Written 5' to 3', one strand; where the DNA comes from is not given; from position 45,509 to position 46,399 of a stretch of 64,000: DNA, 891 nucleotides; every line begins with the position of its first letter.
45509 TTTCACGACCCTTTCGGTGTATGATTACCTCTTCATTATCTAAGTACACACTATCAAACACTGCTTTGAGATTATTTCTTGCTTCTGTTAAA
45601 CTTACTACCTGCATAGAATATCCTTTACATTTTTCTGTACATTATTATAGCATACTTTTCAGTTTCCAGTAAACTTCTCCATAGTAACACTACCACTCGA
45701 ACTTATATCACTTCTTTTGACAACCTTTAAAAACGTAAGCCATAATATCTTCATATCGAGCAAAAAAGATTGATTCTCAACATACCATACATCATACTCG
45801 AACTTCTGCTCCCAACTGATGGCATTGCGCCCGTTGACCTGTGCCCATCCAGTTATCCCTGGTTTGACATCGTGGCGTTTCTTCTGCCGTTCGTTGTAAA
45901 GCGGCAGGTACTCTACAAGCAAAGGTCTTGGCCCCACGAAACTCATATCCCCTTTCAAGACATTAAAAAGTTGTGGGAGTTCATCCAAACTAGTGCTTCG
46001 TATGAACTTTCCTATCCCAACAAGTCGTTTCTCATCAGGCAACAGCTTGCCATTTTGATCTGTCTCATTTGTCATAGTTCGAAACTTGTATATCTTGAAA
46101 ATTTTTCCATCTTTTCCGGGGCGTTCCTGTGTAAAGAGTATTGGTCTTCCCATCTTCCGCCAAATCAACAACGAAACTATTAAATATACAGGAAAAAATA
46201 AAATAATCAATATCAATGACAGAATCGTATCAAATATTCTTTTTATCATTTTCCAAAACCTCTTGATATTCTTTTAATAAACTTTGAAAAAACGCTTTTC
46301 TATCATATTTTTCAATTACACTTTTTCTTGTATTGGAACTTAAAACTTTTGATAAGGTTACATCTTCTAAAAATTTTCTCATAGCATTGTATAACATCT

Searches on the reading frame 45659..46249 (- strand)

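Call 78: search_protein_families(library=pfam, proteins=[window:45659-46249:-], max_evalue=0.00001)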
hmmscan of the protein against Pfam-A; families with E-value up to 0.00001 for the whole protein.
window:45659-46249:- (196 aa): 1 family
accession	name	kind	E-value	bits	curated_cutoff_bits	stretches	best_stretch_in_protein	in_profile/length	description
PF02397.22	Bac_transf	-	1.6e-68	230.2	27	1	3-178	1-179/179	Bacterial sugar transferase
